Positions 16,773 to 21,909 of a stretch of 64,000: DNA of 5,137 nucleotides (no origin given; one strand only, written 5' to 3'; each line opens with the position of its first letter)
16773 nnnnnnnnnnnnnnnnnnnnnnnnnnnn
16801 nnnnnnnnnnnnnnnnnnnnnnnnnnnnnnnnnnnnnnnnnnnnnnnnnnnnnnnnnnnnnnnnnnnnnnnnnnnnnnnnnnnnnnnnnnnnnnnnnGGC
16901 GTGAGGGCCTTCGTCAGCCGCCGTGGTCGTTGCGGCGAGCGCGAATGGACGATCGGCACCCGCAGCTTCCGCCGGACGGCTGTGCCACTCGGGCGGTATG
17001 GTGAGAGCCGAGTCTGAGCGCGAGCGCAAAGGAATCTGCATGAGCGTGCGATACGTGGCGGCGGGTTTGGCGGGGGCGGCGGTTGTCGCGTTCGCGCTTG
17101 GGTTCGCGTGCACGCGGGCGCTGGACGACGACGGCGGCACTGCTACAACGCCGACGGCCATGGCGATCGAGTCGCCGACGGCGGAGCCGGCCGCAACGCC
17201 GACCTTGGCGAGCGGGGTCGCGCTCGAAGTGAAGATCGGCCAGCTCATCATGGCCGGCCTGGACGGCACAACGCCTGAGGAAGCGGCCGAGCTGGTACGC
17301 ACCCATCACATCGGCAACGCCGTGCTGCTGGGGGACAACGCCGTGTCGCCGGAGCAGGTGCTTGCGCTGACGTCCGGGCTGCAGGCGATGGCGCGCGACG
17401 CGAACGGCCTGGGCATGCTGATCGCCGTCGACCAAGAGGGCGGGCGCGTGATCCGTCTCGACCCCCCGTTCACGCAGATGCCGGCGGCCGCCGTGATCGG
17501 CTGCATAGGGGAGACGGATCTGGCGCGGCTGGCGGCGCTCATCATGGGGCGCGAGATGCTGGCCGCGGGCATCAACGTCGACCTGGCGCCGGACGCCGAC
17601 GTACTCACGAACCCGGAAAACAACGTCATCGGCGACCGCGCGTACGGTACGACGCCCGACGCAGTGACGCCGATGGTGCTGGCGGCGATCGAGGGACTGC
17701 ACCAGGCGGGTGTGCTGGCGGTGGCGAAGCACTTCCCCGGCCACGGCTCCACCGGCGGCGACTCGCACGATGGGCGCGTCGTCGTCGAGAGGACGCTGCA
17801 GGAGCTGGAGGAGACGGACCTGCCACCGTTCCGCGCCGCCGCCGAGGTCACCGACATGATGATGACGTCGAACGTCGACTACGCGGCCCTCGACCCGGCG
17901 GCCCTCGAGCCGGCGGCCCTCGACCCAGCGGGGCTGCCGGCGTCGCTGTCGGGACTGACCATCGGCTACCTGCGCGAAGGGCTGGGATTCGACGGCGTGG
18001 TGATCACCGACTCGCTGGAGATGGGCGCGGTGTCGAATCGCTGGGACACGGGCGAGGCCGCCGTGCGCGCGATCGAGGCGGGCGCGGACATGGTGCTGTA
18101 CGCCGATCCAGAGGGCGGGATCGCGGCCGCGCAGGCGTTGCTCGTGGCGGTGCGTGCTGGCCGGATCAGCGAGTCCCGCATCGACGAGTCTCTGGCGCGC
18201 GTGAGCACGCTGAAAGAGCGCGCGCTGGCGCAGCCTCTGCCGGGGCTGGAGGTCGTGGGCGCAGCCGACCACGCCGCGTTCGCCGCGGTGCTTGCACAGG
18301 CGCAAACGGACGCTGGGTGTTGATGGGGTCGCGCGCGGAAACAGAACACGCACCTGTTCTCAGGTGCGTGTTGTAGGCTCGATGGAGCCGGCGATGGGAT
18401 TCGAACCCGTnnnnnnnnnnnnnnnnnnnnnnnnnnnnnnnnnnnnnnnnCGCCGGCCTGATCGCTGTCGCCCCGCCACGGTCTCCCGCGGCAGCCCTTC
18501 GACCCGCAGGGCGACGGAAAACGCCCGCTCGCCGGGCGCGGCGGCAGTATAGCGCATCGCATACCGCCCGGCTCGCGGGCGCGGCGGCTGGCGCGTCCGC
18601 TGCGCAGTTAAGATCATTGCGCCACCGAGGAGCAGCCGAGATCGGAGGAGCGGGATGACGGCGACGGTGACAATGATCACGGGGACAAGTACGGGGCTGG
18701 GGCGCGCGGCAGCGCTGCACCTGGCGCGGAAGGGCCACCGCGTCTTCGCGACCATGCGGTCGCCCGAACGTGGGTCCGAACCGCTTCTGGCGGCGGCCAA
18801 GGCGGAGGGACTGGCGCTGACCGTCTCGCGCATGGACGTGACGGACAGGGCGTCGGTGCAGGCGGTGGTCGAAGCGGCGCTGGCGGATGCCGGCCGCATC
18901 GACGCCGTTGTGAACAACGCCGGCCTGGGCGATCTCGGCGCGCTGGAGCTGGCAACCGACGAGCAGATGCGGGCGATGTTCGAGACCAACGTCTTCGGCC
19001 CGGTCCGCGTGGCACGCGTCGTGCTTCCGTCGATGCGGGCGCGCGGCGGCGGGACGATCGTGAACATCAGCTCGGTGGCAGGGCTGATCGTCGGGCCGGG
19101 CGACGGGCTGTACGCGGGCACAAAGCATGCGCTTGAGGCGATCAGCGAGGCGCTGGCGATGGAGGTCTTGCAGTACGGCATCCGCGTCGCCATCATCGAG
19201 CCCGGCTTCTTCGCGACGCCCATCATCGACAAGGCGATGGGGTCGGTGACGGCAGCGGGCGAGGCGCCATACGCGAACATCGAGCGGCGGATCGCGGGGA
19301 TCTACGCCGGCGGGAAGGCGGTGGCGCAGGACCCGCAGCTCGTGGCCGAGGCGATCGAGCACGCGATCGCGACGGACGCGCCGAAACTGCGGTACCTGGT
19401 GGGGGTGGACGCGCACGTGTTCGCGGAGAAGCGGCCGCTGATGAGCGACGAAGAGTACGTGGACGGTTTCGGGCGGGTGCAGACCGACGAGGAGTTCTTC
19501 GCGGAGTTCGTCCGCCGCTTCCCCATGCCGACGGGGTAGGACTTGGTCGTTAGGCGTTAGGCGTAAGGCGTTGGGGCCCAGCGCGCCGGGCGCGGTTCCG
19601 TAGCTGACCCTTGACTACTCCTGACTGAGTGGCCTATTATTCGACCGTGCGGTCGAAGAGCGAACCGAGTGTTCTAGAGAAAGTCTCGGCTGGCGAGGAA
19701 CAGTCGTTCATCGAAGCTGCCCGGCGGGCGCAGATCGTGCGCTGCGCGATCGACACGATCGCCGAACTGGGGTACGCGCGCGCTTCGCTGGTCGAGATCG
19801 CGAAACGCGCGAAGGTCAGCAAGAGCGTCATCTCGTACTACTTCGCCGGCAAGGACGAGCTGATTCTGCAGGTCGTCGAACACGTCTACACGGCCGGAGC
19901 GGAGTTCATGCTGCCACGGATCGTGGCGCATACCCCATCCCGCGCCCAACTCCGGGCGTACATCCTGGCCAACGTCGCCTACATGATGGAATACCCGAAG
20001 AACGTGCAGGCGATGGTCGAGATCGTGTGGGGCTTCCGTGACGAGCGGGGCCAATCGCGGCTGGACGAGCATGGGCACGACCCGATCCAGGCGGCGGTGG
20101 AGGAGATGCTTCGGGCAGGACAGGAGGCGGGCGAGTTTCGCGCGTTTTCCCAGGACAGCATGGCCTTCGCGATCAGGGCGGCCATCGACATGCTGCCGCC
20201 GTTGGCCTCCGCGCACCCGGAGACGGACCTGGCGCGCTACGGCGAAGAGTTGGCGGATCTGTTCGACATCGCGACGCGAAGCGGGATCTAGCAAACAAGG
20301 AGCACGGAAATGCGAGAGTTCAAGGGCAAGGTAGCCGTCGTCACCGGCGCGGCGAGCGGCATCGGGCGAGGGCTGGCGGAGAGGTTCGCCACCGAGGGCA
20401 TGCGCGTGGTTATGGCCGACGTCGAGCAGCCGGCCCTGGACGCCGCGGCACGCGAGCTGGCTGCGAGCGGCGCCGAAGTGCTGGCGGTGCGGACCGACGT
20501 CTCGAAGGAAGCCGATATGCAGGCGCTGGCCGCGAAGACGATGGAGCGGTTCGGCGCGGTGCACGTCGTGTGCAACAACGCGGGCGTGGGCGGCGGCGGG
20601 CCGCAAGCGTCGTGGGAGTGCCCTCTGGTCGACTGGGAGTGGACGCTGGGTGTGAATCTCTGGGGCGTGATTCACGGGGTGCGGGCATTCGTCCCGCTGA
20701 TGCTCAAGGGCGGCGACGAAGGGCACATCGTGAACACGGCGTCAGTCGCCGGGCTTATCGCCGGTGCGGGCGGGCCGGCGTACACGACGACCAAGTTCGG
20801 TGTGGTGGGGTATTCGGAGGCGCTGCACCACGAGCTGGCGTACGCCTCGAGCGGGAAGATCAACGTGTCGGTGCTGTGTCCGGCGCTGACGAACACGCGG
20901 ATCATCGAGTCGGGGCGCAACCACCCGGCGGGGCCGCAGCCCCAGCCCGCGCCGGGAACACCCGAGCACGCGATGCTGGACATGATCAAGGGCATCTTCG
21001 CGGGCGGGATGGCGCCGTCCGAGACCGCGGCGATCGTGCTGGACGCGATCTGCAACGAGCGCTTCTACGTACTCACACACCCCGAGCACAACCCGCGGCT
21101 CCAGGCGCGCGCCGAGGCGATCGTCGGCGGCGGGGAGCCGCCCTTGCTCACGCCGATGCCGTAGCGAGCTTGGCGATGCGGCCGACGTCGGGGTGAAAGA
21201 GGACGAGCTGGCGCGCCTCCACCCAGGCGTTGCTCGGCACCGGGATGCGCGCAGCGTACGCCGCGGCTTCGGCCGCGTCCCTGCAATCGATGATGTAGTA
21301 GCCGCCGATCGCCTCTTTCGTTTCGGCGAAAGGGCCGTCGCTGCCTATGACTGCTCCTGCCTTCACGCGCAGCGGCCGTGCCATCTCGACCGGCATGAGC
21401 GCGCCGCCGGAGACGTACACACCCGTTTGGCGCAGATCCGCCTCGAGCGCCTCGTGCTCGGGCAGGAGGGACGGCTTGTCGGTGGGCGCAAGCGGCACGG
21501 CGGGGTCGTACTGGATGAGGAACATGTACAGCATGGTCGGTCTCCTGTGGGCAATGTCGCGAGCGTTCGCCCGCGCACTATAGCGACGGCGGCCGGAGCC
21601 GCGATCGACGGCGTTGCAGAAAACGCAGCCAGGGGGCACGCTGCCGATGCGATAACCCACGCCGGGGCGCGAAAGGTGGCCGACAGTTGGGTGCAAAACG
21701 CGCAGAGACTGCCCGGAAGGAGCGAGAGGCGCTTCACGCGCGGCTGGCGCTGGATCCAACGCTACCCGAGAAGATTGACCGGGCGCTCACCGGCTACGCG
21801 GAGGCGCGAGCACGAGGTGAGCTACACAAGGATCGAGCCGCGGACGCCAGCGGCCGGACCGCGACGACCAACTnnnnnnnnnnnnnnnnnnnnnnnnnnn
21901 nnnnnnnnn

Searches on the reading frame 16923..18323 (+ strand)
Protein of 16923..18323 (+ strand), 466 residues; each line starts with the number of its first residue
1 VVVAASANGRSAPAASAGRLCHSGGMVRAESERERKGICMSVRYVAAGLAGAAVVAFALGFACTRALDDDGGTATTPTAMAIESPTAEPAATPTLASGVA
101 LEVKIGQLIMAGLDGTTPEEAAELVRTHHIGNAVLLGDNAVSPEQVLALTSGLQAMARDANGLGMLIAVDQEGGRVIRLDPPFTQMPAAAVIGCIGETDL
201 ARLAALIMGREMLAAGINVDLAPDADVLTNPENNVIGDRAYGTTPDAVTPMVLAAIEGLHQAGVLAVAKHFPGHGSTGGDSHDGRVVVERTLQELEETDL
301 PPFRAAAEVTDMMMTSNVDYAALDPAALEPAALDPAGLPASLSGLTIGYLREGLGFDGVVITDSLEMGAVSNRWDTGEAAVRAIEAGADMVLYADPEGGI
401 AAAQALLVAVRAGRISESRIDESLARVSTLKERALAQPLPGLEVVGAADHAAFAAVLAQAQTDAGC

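Call 48: search_protein_families(library=pfam, proteins=[window:16923-18323:+], max_evalue=0.0001)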
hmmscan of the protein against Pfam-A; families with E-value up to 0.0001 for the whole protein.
window:16923-18323:+ (466 aa): 1 family
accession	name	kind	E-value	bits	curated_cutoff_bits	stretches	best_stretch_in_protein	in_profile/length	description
PF00933.27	Glyco_hydro_3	-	4.7e-71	240.2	27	1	101-430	2-316/316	Glycosyl hydrolase family 3 N terminal domain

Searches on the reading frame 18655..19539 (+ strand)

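Call 48: search_protein_families(library=pfam, proteins=[window:18655-19539:+], max_evalue=0.0001)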
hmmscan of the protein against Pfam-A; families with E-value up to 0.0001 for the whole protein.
window:18655-19539:+ (294 aa): 4 families
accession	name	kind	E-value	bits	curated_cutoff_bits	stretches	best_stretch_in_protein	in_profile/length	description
PF00106.31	adh_short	-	3.1e-49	167.6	26.6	1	5-192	2-188/195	short chain dehydrogenase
PF13561.12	adh_short_C2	-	1.9e-38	132.8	27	1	13-196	6-186/236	Enoyl-(Acyl carrier protein) reductase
PF08659.16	KR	-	5.5e-19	69.2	22.6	1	6-167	3-163/180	KR domain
PF01370.27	Epimerase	-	7.2e-07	29.3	20.9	1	7-142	2-117/240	NAD dependent epimerase/dehydratase family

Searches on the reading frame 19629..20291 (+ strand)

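Call 48: search_protein_families(library=pfam, proteins=[window:19629-20291:+], max_evalue=0.0001)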
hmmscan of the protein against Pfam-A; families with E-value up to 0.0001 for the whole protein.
window:19629-20291:+ (220 aa): 1 family
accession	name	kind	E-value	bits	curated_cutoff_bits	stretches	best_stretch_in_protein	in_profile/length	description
PF00440.29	TetR_N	-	1.1e-10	41.5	24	1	38-82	3-47/47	Bacterial regulatory proteins, tetR family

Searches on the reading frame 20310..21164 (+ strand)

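Call 49: search_protein_families(library=pfam, proteins=[window:20310-21164:+], max_evalue=0.0001)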
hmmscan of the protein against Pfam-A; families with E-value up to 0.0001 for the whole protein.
window:20310-21164:+ (284 aa): 3 families
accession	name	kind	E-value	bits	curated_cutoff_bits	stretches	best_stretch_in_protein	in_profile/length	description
PF00106.31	adh_short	-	7.3e-50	169.6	26.6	1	7-201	1-189/195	short chain dehydrogenase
PF13561.12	adh_short_C2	-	6.7e-34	117.9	27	1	13-201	1-183/236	Enoyl-(Acyl carrier protein) reductase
PF08659.16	KR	-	1.6e-09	38.4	22.6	1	10-158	4-149/180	KR domain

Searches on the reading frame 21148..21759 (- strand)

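Call 49: search_protein_families(library=pfam, proteins=[window:21148-21759:-], max_evalue=0.0001)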
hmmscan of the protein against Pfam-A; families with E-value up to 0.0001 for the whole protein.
window:21148-21759:- (203 aa): 1 family
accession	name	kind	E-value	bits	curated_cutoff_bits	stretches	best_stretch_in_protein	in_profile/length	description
PF03795.20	YCII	-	1.7e-16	60.9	24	1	76-188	1-94/95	YCII-related domain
